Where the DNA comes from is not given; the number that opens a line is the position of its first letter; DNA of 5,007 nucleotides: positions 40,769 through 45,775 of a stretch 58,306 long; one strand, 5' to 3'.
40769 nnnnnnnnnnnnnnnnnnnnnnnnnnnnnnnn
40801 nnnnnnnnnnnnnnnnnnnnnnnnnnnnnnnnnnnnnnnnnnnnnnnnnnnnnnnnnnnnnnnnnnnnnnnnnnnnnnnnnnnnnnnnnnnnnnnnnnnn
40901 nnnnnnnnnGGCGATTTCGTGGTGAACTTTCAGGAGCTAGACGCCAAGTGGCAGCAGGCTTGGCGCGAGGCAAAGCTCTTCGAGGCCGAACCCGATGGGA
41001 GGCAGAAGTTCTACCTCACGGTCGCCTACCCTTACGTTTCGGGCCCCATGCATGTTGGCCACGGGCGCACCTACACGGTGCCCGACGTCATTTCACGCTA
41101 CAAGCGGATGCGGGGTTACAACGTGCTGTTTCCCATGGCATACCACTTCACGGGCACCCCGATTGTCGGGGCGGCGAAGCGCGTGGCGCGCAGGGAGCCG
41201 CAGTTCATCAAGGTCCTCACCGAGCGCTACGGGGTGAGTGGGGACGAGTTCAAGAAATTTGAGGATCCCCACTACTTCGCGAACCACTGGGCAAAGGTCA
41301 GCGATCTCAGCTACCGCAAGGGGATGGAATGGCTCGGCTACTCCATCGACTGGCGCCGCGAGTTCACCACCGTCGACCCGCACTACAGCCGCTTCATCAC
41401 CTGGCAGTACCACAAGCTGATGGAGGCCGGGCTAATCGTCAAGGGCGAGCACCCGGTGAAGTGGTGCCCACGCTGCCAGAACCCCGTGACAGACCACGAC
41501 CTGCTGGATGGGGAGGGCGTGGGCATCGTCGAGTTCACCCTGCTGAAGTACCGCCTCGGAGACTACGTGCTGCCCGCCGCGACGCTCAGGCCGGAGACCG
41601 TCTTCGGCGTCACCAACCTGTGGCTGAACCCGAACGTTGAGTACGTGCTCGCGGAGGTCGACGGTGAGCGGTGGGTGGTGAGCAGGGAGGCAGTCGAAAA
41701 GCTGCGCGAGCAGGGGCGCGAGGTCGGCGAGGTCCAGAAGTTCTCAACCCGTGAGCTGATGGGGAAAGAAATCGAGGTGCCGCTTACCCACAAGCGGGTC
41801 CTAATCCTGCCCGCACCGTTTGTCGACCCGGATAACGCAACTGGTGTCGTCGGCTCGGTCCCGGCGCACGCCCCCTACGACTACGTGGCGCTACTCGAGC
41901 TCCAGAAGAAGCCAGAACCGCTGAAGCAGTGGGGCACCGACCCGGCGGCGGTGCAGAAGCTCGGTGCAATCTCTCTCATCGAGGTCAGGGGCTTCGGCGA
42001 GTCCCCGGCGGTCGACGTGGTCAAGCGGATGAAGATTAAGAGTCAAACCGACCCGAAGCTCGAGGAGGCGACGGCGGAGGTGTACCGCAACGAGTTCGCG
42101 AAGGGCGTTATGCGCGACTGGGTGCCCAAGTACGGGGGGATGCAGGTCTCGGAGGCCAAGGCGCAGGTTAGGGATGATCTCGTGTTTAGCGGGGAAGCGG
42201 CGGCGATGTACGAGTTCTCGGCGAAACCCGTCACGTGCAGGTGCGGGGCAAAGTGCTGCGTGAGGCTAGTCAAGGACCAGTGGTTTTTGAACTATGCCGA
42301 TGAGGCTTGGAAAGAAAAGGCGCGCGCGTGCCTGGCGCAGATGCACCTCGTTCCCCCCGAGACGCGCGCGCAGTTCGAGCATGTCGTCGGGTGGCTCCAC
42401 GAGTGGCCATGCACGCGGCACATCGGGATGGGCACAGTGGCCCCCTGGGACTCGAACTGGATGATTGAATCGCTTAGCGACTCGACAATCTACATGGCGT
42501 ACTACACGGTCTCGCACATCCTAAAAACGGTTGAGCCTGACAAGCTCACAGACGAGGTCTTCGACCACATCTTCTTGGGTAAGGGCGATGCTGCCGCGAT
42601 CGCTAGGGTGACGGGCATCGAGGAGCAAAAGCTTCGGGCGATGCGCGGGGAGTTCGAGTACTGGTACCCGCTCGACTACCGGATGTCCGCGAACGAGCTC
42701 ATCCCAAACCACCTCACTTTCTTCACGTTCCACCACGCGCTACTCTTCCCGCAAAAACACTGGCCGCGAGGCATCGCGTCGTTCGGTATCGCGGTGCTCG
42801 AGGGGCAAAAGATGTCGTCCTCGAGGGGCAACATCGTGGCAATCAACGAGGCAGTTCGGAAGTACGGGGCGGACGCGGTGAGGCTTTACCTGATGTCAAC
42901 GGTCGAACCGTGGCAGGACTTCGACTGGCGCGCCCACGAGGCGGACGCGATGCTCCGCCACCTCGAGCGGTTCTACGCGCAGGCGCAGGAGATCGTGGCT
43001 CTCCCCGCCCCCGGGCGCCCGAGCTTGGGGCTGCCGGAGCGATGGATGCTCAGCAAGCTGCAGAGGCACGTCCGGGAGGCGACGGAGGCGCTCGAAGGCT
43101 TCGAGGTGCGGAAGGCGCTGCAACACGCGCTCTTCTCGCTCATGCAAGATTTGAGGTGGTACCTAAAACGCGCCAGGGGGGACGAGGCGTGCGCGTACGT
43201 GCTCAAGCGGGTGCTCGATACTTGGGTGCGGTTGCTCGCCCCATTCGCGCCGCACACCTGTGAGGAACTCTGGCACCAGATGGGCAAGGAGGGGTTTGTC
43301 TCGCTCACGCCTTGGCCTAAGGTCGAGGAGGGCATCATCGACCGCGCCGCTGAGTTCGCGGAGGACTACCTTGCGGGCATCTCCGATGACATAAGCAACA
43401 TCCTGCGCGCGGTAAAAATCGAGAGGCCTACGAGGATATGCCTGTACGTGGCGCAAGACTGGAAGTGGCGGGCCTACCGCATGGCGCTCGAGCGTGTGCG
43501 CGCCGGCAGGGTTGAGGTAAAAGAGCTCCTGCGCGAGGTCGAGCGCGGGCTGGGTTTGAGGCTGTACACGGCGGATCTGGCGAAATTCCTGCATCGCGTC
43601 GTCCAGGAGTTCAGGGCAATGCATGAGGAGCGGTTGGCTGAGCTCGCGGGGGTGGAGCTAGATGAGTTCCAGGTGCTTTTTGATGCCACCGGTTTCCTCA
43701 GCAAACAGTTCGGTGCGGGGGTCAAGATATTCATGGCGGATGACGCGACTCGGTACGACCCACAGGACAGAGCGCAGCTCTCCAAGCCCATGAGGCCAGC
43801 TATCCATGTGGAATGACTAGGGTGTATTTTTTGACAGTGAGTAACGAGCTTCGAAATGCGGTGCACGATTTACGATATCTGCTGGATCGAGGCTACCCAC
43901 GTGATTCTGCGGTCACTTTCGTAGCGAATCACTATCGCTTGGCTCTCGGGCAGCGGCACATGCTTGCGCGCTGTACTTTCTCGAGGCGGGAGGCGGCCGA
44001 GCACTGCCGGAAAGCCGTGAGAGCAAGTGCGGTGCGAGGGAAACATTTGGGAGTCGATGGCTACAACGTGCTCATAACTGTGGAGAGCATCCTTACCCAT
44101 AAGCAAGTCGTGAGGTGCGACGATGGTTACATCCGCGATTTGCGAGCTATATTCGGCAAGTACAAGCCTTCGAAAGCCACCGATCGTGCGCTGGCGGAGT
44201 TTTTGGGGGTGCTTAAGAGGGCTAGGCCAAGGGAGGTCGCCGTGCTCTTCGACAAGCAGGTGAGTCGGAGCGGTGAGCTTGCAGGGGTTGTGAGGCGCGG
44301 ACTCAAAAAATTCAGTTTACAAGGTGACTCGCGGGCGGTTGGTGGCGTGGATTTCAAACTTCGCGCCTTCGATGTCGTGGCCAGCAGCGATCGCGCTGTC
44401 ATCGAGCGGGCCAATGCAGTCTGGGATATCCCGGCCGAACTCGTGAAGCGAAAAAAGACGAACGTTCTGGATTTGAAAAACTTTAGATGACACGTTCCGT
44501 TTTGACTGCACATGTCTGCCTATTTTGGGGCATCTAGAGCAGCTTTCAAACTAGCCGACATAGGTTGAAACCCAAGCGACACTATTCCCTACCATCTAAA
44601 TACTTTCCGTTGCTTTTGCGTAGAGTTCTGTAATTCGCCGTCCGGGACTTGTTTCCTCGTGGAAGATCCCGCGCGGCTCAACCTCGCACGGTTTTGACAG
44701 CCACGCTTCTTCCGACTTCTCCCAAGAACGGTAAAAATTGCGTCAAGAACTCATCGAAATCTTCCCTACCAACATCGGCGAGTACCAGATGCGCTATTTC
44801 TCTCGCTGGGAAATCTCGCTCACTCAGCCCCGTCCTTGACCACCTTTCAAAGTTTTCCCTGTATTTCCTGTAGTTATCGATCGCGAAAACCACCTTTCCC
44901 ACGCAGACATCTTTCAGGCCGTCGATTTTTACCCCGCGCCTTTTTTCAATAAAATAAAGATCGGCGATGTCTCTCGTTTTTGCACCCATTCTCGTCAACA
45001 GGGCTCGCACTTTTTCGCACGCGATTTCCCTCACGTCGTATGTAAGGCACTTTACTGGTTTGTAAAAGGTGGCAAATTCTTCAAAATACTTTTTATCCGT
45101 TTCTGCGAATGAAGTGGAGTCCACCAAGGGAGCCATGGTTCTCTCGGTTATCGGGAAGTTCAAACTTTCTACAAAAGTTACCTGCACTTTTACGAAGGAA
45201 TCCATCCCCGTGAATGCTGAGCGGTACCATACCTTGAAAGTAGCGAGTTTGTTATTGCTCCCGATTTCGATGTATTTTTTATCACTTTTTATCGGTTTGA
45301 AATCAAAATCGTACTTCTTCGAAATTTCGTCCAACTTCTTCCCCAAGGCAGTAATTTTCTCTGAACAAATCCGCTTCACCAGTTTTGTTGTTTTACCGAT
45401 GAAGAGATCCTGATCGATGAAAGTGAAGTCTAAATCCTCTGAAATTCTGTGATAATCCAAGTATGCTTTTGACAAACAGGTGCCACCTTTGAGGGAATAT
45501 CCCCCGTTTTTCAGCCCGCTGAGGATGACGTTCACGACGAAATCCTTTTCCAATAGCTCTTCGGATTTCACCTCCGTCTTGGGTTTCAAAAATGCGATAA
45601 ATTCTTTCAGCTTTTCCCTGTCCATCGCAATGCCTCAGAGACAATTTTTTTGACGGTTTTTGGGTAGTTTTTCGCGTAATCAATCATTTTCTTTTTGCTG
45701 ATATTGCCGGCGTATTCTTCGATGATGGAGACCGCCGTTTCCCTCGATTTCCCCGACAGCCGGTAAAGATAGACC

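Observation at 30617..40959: A ~10.3 kb cell-surface gene island inserted at the leuS 5' end, bracketed by two versions of the LeuRS N-terminus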

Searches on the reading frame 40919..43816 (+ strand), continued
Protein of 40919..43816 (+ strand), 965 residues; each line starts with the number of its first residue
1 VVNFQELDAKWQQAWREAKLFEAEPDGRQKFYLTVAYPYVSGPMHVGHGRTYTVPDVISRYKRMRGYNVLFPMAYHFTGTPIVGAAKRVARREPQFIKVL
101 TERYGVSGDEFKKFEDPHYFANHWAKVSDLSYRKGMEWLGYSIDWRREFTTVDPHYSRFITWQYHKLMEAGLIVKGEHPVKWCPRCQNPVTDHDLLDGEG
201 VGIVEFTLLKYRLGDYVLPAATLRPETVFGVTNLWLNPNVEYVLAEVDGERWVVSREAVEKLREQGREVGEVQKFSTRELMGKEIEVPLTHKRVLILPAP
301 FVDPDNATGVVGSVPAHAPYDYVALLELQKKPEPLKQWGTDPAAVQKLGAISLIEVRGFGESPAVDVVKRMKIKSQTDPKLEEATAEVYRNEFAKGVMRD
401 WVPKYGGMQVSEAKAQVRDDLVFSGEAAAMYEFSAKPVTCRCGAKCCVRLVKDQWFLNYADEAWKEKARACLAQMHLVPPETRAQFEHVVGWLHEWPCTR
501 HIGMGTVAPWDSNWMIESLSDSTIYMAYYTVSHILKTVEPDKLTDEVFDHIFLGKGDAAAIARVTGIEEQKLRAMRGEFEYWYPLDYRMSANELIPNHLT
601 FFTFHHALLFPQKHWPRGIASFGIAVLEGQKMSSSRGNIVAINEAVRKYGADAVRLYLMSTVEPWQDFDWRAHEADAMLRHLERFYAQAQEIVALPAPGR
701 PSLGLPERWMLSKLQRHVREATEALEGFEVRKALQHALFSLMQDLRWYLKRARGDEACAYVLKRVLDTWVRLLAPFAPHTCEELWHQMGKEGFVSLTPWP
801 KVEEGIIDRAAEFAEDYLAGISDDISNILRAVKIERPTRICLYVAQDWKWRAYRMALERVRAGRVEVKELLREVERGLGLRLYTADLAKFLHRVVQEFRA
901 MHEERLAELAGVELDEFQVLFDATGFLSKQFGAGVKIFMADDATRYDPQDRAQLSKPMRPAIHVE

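Call 34: search_protein_families(library=pfam, proteins=[L017:8814-9965:+, L018:4927-5499:+, L016:9011-9364:+, L016:9361-9978:+, L084:11490-12662:-], max_evalue=0.1)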
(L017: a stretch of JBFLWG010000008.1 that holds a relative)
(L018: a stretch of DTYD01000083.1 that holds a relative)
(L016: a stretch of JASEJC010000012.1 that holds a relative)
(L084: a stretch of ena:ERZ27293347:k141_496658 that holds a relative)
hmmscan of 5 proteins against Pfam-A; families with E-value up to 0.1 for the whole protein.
L017:8814-9965:+ (383 aa): 34 families (the best 25 are shown)
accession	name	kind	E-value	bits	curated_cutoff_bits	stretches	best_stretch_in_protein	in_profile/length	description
PF13384.12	HTH_23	-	1.3e-12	47.5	24.6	2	21-48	15-42/50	Homeodomain-like domain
PF13518.12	HTH_28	-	4.2e-12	46.4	25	2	19-46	8-35/52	Helix-turn-helix domain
PF14528.11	LAGLIDADG_3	-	4.6e-12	46.5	22.5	2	271-346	3-80/82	LAGLIDADG-like domain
PF08822.17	DUF1804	-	1.1e-09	38.8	29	1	63-93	11-41/164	Protein of unknown function (DUF1804)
PF10668.15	Phage_terminase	-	4e-08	33.3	22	1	9-43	6-42/67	Phage terminase small subunit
PF13542.12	HTH_Tnp_ISL3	-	6.1e-08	32.5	27.4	0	128-147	31-50/51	Helix-turn-helix domain of transposase family ISL3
PF13551.12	HTH_29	-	1.4e-07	32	28.1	1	25-47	13-36/64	Winged helix-turn helix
PF04218.19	CENP-B_N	-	3.4e-07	30.2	21.2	0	68-93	19-44/53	CENP-B N-terminal DNA-binding domain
PF12728.13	HTH_17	-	5.4e-07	30.2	27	0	129-152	7-31/51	Helix-turn-helix domain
PF13936.12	HTH_38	-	2.3e-06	27.7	27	0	117-140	15-37/44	Helix-turn-helix domain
PF04545.22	Sigma70_r4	-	5.8e-06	26.2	24.1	1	66-90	15-39/50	Sigma-70, region 4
PF13613.12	HTH_Tnp_4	-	9.9e-06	25.5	27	0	19-54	15-50/53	Helix-turn-helix of DDE superfamily endonuclease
PF00376.29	MerR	-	2.8e-05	24.3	28.2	0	75-98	3-26/38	MerR family regulatory protein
PF04297.20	UPF0122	-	3.5e-05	24.4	22.7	1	13-53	23-63/101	Putative helix-turn-helix protein, YlxM / p13 like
PF15978.11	TnsD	-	7.5e-05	22.4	32.4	0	114-159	190-235/355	Tn7-like transposition protein D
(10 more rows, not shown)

L018:4927-5499:+ (190 aa): 2 families
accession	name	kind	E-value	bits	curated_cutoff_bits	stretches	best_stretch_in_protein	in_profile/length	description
PF14528.11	LAGLIDADG_3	-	2.6e-09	37.6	22.5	1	102-174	7-81/82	LAGLIDADG-like domain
PF14527.11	LAGLIDADG_WhiA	-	0.023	15.3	23.2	0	101-175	4-75/93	WhiA LAGLIDADG-like domain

L016:9011-9364:+ (117 aa): 3 families
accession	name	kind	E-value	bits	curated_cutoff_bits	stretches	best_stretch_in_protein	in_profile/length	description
PF00998.28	RdRP_3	-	0.015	14.5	27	1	20-42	265-287/486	Viral RNA dependent RNA polymerase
PF05942.16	PaREP1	-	0.028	14.8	24.4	1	9-98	4-100/115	Archaeal PaREP1/PaREP8 family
PF05168.19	HEPN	-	0.039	14.6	22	0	12-116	9-114/117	HEPN domain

L016:9361-9978:+ (205 aa): 3 families
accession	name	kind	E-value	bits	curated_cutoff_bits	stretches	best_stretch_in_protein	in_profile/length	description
PF01909.29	NTP_transf_2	-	7.6e-09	36.3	21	1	15-76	4-62/93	Nucleotidyltransferase domain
PF18765.7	Polbeta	-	5.6e-08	33.3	26.9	1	25-119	11-90/93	Polymerase beta, Nucleotidyltransferase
PF22600.2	MTPAP-like_central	-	0.035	14.6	27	1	29-68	41-79/139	Poly(A) RNA polymerase, mitochondrial-like, central palm domain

L084:11490-12662:- (390 aa): 7 families
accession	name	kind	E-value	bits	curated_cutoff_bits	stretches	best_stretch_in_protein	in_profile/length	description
PF14528.11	LAGLIDADG_3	-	1.1e-06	29.2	22.5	1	103-145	1-41/82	LAGLIDADG-like domain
PF13384.12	HTH_23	-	0.00081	19.6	24.6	1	241-269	12-39/50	Homeodomain-like domain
PF13551.12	HTH_29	-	0.006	17.1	28.1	1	247-269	13-34/64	Winged helix-turn helix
PF14549.12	P22_Cro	-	0.012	15.8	30.2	1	252-269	14-31/60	DNA-binding transcriptional regulator Cro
PF20432.4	Xre-like-HTH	-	0.028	15.1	25.8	1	238-270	14-45/63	Antitoxin Xre-like helix-turn-helix domain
PF12728.13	HTH_17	-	0.064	14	27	1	252-277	6-32/51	Helix-turn-helix domain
PF15943.11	YdaS_toxin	-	0.077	13.3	30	0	252-273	13-35/65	Bacterial toxin YdaS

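Call 41: find_related_loci(query=A1, collection=metagenome_contigs, flank=6000)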
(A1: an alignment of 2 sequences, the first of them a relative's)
Query A1 (383 aa) in metagenome_contigs; peptide patterns used: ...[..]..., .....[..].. (x = any residue, [..] = any of these).
289 stretches matched a pattern; 80 encode a relative of the query (tblastn E <= 1e-3); 80 distinct loci.
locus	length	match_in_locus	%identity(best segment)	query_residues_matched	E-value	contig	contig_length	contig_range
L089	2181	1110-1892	48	2-361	3e-74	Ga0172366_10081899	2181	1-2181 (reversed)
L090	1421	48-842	47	12-361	3e-74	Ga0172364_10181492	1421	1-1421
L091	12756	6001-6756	47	111-356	4e-67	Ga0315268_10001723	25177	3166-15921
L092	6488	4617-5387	47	7-363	1e-61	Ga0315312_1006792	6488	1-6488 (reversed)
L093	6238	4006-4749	47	9-356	2e-59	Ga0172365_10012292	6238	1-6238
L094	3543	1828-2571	47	9-356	2e-59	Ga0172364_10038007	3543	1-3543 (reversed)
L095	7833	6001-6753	48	7-357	2e-59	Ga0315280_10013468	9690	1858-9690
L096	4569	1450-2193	47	9-356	2e-59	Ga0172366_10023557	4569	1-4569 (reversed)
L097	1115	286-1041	40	11-354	2e-50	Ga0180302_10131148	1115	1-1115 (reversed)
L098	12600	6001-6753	36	109-353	1e-39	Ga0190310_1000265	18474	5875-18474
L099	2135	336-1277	33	12-317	1e-33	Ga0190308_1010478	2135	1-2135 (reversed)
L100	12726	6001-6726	38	115-354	3e-32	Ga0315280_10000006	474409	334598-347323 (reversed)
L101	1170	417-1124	33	112-356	5e-33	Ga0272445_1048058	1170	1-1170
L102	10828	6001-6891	30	55-352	5e-32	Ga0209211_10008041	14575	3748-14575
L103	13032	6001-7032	31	7-362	3e-31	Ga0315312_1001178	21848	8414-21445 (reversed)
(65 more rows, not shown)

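Call 63: find_encoding_contigs(protein=P0025, flank=6000, max_places=3)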
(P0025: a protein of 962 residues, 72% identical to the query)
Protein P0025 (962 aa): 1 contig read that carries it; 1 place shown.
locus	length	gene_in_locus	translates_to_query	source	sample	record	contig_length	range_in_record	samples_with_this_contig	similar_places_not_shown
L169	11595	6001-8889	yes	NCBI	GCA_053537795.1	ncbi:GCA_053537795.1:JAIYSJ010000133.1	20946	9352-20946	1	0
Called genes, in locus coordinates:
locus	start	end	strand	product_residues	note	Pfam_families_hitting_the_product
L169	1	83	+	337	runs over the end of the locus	PF00466:Ribosomal_L10, PF17777:RL10P_insert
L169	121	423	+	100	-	PF00428:Ribosomal_60s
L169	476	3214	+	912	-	PF01411:tRNA-synt_2c, PF07973:tRNA_SAD, PF02272:DHHA1 (weak)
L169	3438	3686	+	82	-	-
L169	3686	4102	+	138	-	PF01850:PIN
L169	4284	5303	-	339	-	-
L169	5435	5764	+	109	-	PF01402:RHH_1 (weak)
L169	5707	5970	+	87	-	PF05016:ParE_toxin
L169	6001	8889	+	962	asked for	PF00133:tRNA-synt_1, PF01406:tRNA-synt_1e (faint), PF09334:tRNA-synt_1g, PF08264:Anticodon_1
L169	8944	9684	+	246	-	PF04256:DUF434, PF18481:DUF5616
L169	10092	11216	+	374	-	-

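Call 64: find_encoding_contigs(protein=P0063, flank=6000, max_places=3)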
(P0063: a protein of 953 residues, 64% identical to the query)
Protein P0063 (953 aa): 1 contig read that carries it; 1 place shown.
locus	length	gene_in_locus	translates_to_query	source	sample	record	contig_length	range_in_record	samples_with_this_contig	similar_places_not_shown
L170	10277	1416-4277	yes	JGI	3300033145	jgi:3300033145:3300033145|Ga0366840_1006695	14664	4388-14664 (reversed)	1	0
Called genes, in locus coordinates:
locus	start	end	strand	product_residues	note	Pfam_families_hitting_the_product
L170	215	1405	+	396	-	PF04545:Sigma70_r4 (faint), PF08822:DUF1804 (faint), PF01527:HTH_Tnp_1 (faint), PF06056:Terminase_5 (faint), PF08281:Sigma70_r4_2 (faint), PF13384:HTH_23 (faint), PF13518:HTH_28 (weak), PF14528:LAGLIDADG_3 (weak), +6 more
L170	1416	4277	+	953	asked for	PF00133:tRNA-synt_1, PF01406:tRNA-synt_1e (faint), PF09334:tRNA-synt_1g, PF08264:Anticodon_1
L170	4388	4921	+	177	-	PF18481:DUF5616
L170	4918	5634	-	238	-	PF01638:HxlR (weak)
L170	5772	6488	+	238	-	PF13353:Fer4_12, PF04055:Radical_SAM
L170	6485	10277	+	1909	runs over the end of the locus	PF03477:ATP-cone, PF13597:NRDD, PF05204:Hom_end (faint), PF14528:LAGLIDADG_3, PF13597:NRDD, PF14890:Intein_splicing, PF14528:LAGLIDADG_3, PF13597:NRDD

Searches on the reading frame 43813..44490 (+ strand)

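Call 7: search_protein_families(library=pfam, proteins=[window:43813-44490:+], max_evalue=0.01)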
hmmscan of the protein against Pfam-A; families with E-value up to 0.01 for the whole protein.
window:43813-44490:+ (225 aa): 2 families
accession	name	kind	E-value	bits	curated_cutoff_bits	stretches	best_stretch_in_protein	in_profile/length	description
PF18481.7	DUF5616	-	7.5e-41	140.1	27.6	1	72-208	2-139/140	Domain of unknown function (DUF5616)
PF04256.18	DUF434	-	1e-22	79.9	27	1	13-67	2-56/56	Protein of unknown function (DUF434)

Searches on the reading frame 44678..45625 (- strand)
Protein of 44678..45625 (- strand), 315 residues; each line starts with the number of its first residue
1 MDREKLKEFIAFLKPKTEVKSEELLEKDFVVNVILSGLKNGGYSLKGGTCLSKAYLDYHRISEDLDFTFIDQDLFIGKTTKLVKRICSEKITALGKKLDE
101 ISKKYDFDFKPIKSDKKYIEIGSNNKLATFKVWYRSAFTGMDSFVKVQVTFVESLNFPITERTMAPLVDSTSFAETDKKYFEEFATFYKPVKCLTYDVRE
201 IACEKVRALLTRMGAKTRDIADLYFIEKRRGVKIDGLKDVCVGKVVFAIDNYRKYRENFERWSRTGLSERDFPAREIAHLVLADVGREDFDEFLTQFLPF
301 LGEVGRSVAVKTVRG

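Call 7: search_protein_families(library=pfam, proteins=[window:44678-45625:-], max_evalue=0.01)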
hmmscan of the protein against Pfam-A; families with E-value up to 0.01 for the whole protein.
window:44678-45625:- (315 aa): 1 family
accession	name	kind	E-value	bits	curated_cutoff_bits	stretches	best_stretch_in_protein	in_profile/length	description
PF08843.17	AbiEii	-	3.3e-25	89.9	22.5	1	45-301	17-227/238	Nucleotidyl transferase AbiEii toxin, Type IV TA system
